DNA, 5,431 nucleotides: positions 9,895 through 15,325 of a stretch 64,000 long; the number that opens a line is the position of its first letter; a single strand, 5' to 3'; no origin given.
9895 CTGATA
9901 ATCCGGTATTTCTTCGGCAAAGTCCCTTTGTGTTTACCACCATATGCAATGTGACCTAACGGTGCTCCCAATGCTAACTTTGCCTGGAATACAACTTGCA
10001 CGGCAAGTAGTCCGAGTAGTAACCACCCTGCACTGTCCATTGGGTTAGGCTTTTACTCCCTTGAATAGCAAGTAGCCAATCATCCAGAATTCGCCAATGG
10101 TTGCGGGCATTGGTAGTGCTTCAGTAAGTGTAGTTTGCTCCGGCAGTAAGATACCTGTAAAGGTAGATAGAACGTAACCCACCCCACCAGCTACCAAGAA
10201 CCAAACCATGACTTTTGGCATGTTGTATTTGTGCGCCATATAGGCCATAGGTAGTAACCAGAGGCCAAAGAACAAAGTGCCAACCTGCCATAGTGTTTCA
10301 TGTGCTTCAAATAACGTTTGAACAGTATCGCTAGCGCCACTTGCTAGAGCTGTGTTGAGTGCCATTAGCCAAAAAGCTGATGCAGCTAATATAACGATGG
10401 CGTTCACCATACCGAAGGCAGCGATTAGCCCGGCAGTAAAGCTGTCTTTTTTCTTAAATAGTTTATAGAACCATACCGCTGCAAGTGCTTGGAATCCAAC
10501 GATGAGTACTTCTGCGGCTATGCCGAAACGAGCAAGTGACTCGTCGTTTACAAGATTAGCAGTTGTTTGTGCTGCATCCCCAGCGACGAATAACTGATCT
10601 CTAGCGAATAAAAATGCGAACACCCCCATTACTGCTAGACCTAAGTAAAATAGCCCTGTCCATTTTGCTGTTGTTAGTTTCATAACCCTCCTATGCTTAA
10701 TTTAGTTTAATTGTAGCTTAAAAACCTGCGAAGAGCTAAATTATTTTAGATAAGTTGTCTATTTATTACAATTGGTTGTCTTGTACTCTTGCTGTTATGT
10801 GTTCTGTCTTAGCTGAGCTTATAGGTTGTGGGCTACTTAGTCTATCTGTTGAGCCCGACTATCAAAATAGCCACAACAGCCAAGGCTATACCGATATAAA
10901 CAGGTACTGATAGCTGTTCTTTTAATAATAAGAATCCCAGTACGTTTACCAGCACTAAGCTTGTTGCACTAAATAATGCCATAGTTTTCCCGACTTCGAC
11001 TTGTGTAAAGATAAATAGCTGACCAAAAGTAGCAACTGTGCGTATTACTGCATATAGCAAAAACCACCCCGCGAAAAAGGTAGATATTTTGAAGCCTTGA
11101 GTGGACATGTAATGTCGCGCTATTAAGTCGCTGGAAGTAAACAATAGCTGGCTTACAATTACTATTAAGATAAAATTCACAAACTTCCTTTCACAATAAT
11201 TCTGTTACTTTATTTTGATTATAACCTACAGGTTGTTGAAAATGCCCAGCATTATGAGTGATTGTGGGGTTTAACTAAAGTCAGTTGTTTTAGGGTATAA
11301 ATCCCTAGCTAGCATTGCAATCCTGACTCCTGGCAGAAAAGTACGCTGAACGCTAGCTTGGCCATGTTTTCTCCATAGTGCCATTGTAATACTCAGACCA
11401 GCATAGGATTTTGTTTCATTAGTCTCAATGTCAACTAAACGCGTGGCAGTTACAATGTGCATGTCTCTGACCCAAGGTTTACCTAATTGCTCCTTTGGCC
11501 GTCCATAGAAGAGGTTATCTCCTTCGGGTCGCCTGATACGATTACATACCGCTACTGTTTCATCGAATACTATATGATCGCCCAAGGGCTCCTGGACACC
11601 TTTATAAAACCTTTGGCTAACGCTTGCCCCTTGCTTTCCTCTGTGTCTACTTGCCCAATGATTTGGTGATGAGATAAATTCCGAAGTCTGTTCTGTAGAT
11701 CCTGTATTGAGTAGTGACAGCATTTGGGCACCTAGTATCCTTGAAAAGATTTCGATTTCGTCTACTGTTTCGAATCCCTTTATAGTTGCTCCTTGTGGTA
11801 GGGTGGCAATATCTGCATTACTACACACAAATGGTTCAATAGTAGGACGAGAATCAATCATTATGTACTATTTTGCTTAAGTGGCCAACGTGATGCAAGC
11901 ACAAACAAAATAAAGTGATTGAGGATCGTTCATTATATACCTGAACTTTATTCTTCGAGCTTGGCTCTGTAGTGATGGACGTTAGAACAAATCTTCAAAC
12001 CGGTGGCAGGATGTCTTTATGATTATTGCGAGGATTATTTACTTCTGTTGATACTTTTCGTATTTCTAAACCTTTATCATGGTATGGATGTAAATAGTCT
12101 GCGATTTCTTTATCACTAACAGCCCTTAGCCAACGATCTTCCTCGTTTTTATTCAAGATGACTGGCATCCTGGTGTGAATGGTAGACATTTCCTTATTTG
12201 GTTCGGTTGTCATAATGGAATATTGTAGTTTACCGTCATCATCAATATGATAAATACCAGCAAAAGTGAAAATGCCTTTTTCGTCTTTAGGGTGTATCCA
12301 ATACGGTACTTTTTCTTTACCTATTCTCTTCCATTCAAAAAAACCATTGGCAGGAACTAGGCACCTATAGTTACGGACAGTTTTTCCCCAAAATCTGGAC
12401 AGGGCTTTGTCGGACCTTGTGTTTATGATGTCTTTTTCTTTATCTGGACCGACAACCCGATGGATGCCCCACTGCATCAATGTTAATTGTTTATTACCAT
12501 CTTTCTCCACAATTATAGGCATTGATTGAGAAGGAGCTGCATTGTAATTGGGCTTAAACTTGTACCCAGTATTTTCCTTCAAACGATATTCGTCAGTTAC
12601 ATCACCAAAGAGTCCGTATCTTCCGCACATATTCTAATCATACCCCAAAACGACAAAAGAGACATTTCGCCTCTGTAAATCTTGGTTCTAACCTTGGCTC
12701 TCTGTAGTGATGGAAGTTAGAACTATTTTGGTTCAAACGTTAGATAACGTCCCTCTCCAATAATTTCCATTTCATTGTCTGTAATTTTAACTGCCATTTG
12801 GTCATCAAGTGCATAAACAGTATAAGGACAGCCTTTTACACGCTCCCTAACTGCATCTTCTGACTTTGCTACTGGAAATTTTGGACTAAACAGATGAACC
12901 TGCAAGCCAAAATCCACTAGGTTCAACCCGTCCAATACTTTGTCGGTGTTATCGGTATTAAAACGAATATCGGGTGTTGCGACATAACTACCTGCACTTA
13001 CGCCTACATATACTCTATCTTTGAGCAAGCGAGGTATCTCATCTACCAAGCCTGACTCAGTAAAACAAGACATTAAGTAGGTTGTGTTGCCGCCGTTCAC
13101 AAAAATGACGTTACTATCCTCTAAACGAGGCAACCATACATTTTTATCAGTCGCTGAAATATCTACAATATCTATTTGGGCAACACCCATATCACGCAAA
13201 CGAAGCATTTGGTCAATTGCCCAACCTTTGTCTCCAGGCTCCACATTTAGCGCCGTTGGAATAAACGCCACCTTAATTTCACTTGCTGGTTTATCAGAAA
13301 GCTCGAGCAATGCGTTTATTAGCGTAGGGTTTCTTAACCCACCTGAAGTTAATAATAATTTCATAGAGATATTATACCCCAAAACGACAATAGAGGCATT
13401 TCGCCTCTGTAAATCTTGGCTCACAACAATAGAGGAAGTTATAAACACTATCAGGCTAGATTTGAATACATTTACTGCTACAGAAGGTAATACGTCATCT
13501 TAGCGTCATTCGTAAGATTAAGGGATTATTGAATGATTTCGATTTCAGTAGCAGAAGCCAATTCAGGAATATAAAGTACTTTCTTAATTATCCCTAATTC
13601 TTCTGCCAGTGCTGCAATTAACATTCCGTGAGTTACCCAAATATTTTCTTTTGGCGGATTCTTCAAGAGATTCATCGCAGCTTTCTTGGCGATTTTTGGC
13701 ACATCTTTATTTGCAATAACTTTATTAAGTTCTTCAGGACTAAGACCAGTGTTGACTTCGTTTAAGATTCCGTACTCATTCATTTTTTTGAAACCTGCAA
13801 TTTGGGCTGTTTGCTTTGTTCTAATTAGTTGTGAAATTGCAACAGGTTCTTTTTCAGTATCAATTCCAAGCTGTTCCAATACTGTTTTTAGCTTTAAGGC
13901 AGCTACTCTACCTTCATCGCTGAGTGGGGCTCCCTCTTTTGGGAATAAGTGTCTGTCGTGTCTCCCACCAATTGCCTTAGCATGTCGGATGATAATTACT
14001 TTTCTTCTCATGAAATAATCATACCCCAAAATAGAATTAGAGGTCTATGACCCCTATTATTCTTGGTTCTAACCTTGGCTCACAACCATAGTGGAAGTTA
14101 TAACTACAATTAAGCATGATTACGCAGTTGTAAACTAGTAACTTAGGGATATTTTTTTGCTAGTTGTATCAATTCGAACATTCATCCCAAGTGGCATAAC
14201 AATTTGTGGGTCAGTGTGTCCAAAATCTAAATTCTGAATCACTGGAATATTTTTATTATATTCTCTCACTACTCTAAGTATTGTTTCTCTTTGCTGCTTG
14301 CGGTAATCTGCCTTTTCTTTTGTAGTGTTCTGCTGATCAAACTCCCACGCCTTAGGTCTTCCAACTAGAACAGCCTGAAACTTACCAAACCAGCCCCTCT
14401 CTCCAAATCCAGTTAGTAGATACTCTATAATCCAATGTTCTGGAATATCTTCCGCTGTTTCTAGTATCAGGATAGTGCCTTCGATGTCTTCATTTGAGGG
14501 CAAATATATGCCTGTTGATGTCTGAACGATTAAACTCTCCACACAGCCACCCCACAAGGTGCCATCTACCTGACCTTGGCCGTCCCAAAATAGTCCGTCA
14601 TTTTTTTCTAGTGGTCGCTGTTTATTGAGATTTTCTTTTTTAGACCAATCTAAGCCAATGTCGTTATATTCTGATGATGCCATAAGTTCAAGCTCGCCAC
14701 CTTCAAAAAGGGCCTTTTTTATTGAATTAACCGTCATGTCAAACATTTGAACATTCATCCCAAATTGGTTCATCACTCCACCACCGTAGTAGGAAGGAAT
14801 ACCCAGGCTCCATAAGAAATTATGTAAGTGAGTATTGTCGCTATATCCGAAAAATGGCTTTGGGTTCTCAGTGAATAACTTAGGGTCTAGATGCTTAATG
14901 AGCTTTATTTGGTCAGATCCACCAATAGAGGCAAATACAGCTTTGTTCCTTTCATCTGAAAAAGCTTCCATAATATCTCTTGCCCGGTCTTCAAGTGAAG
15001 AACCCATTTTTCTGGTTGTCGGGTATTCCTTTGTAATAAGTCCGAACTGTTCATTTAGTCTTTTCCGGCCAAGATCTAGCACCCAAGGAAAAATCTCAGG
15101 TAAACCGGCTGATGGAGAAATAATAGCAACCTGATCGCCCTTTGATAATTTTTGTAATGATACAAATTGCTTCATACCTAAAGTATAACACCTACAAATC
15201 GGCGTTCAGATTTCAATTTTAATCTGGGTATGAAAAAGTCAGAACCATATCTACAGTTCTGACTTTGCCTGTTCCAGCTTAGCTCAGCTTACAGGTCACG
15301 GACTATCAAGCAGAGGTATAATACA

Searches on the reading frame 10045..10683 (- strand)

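Call 87: search_protein_families(library=pfam, proteins=[window:10045-10683:-], max_evalue=0.001)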
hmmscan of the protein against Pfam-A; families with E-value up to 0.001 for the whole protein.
window:10045-10683:- (212 aa): 1 family
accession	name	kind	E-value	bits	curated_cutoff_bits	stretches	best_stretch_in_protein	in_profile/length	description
PF14329.11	DUF4386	-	1.3e-47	162.9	27.6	1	9-209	2-210/210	Domain of unknown function (DUF4386)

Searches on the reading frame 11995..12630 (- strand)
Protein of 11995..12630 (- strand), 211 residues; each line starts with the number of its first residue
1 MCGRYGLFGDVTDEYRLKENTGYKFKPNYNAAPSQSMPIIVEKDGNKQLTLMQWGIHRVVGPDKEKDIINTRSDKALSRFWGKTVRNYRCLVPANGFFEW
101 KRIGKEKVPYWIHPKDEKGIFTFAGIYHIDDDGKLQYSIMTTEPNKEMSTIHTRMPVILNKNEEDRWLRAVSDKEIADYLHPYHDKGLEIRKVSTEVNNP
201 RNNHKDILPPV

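Call 87: search_protein_families(library=pfam, proteins=[window:11995-12630:-], max_evalue=0.001)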
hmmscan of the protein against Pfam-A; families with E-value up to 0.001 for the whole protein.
window:11995-12630:- (211 aa): 1 family
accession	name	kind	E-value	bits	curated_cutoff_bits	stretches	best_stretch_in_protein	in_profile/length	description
PF02586.19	SRAP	-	2.2e-53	181.4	27.1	1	1-200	1-214/214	SOS response associated peptidase (SRAP)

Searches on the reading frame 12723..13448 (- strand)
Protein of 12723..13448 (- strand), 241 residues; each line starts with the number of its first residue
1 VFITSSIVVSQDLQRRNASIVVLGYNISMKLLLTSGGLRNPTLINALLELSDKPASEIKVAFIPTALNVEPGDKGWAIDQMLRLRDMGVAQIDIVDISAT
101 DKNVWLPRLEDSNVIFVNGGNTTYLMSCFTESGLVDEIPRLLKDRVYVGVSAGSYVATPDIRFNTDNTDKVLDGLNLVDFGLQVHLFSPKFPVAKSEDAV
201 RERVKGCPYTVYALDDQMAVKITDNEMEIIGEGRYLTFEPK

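Call 87: search_protein_families(library=pfam, proteins=[window:12723-13448:-], max_evalue=0.001)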
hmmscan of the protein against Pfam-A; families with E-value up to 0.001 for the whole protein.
window:12723-13448:- (241 aa): 1 family
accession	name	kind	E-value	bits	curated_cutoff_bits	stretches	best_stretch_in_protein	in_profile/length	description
PF03575.23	Peptidase_S51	-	1.5e-26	93.8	23.9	1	31-230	1-206/206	Peptidase family S51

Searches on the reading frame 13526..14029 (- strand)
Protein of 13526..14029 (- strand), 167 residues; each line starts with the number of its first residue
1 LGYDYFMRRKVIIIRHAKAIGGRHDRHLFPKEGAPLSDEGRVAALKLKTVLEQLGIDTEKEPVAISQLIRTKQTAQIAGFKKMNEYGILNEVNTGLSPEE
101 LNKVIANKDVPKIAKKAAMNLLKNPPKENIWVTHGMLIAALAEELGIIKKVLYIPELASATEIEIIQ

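Call 87: search_protein_families(library=pfam, proteins=[window:13526-14029:-], max_evalue=0.001)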
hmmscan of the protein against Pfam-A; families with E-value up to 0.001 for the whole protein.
window:13526-14029:- (167 aa): 1 family
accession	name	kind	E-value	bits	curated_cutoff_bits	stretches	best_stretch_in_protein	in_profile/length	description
PF00300.27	His_Phos_1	-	3.6e-09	37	21.7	1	11-95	1-83/194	Histidine phosphatase superfamily (branch 1)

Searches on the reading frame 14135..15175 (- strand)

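Call 3: search_protein_families(library=pfam, proteins=[window:14135-15175:-], max_evalue=0.01)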
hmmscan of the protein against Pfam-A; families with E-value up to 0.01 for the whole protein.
window:14135-15175:- (346 aa): 2 families
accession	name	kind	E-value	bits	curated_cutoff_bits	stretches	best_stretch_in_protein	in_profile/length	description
PF02016.21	Peptidase_S66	-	1.9e-25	89.8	25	1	16-131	1-121/121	LD-carboxypeptidase N-terminal domain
PF17676.7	Peptidase_S66C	-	5.6e-21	75.8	23.7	1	205-335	2-120/120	LD-carboxypeptidase C-terminal domain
